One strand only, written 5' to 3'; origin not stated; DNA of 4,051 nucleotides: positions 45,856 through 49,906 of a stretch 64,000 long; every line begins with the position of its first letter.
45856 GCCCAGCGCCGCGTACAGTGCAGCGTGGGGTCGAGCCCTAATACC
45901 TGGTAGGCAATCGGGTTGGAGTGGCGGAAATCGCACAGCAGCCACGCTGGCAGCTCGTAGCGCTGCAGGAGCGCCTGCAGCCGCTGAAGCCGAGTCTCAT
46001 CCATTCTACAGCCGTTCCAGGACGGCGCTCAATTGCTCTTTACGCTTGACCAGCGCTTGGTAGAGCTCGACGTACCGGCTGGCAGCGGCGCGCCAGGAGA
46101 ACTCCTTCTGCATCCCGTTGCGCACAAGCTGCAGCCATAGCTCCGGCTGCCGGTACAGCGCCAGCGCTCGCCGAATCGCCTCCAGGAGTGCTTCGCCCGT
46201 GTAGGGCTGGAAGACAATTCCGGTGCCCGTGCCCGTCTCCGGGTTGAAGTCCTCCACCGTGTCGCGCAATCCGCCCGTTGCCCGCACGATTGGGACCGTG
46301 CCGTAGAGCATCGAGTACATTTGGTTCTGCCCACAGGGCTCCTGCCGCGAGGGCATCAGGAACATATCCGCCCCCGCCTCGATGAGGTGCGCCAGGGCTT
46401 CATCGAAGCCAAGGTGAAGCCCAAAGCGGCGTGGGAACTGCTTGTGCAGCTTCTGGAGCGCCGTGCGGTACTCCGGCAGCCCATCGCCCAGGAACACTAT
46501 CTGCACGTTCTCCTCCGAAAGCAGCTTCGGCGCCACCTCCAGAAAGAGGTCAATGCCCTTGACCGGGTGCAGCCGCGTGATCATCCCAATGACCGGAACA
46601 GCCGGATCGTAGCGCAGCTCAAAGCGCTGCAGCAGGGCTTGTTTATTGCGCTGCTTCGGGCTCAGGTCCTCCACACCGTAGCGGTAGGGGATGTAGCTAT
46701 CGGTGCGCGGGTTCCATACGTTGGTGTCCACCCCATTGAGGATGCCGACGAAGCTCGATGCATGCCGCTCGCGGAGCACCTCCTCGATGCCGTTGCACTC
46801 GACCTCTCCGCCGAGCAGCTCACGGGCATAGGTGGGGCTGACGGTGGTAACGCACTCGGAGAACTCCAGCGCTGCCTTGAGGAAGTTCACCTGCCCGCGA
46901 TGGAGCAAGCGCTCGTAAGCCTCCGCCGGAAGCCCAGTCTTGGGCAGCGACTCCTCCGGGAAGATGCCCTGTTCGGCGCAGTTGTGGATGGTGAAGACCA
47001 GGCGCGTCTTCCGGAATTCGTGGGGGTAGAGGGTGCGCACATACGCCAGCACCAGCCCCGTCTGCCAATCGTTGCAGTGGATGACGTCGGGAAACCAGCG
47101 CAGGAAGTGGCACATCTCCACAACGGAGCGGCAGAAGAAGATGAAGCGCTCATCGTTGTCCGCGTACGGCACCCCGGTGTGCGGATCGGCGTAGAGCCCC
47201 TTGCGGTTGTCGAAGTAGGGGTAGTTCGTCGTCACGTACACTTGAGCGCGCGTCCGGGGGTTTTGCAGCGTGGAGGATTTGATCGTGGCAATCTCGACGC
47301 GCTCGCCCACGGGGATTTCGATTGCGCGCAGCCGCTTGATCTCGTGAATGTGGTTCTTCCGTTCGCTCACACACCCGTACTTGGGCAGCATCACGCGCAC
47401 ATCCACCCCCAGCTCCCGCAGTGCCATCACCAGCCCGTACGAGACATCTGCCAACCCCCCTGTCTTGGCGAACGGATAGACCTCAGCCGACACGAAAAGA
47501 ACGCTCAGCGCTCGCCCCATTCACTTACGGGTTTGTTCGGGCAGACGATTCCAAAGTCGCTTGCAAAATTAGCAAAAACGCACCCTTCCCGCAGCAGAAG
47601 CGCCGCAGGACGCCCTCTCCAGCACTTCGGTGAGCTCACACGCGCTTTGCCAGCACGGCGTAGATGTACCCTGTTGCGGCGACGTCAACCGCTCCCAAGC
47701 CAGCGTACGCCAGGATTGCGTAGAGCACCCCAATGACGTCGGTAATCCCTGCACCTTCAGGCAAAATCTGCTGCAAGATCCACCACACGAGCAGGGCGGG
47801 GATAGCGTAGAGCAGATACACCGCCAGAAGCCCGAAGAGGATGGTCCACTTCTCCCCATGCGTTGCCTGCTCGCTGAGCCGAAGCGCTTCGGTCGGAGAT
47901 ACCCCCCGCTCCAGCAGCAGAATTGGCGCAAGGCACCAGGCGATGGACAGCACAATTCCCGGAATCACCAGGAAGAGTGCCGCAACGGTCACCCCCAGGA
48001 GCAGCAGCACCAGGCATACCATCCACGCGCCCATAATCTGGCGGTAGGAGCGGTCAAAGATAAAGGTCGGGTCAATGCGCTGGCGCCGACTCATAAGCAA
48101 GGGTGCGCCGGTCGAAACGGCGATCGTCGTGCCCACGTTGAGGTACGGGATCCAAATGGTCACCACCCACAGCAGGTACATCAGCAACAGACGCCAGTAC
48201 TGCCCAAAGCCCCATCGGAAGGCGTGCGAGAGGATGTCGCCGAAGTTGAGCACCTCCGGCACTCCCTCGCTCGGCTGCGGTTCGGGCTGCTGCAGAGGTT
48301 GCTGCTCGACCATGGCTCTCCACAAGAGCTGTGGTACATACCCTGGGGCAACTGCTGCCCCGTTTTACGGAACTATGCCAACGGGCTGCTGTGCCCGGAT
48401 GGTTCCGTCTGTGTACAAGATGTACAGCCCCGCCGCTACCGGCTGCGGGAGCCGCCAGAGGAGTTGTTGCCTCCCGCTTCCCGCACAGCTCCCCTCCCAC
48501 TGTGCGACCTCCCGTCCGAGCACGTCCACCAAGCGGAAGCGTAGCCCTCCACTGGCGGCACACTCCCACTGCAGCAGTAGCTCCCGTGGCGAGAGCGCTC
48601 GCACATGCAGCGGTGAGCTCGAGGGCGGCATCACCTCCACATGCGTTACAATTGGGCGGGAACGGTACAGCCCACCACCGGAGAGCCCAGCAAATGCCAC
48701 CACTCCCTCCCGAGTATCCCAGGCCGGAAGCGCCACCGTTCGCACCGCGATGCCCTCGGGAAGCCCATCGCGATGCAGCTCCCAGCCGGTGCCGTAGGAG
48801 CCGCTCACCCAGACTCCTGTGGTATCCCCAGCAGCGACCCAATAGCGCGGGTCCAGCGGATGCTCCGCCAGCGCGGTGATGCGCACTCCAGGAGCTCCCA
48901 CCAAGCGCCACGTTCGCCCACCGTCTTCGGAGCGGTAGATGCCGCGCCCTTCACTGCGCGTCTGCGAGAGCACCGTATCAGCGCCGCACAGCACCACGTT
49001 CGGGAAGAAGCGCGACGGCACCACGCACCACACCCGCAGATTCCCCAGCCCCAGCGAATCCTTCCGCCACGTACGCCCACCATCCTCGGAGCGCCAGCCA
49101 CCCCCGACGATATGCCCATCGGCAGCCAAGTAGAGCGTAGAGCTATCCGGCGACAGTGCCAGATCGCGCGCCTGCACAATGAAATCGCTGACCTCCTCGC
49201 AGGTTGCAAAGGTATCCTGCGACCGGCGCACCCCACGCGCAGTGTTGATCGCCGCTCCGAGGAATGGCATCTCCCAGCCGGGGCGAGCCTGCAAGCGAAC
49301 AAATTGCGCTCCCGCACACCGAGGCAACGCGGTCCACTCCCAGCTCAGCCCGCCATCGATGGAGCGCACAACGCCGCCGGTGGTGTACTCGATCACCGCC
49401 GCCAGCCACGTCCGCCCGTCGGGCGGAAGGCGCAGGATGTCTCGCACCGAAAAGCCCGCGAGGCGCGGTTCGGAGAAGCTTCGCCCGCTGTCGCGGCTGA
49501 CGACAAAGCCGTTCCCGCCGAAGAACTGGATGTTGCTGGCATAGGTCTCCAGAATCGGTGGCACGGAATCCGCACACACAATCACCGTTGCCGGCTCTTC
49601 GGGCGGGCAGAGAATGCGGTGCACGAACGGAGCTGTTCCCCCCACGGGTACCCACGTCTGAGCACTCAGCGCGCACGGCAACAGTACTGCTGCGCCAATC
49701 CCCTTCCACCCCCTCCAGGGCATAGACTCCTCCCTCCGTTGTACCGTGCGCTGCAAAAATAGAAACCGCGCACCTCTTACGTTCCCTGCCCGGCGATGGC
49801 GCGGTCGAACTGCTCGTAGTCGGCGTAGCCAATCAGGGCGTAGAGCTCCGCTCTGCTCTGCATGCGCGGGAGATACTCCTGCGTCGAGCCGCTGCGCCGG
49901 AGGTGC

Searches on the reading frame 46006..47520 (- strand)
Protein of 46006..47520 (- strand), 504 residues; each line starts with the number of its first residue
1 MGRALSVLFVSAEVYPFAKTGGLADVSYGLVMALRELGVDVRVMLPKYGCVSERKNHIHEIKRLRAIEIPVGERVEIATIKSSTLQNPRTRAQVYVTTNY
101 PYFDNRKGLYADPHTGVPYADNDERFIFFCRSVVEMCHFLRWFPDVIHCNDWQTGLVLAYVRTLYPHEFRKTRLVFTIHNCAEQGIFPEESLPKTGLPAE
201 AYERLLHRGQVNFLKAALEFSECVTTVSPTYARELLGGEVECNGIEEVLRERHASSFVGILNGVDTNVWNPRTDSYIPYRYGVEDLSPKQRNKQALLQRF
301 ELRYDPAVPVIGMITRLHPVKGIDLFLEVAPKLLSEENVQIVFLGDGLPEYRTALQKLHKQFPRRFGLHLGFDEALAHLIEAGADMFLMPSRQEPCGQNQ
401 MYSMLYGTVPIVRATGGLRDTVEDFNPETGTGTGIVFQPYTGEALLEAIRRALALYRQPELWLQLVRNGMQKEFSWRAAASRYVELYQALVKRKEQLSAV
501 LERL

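Call 71: search_protein_families(library=pfam, proteins=[window:46006-47520:-], max_evalue=0.00001)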
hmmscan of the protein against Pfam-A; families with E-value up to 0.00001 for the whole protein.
window:46006-47520:- (504 aa): 5 families
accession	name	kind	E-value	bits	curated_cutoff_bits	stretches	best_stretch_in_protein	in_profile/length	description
PF08323.17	Glyco_transf_5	-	8.6e-76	255.2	22.7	1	7-251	2-239/239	Starch synthase catalytic domain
PF00534.26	Glycos_transf_1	-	8e-19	68.2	26.4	1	300-456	7-159/172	Glycosyl transferases group 1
PF13692.12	Glyco_trans_1_4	-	3.9e-14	53.5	27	1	309-453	2-140/142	Glycosyl transferases group 1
PF13439.12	Glyco_transf_4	-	3.2e-10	40.8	28.5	1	140-236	69-149/170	Glycosyltransferase Family 4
PF13579.12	Glyco_trans_4_4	-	2.2e-08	35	29.7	1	21-236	1-143/158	Glycosyl transferase 4-like domain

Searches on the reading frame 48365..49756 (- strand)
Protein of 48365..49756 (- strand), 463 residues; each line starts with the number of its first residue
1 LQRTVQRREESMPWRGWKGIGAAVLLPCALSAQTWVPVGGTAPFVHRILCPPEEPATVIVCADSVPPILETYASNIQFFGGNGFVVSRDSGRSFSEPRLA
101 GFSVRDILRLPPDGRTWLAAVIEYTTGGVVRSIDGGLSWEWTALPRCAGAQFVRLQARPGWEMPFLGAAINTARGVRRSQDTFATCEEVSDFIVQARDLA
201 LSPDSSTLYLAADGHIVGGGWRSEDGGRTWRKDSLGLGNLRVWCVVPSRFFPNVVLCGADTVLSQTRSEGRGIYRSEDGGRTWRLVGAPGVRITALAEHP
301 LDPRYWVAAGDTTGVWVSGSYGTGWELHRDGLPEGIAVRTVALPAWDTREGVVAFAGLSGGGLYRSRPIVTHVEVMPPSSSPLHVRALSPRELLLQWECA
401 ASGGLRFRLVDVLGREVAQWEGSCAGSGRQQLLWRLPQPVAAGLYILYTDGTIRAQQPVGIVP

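Call 71: search_protein_families(library=pfam, proteins=[window:48365-49756:-], max_evalue=0.00001)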
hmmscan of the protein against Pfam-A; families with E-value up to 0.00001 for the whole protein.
window:48365-49756:- (463 aa): 1 family
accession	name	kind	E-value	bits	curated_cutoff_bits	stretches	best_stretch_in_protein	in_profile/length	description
PF02012.26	BNR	-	7.8e-06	25.6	27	0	274-284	1-11/12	BNR/Asp-box repeat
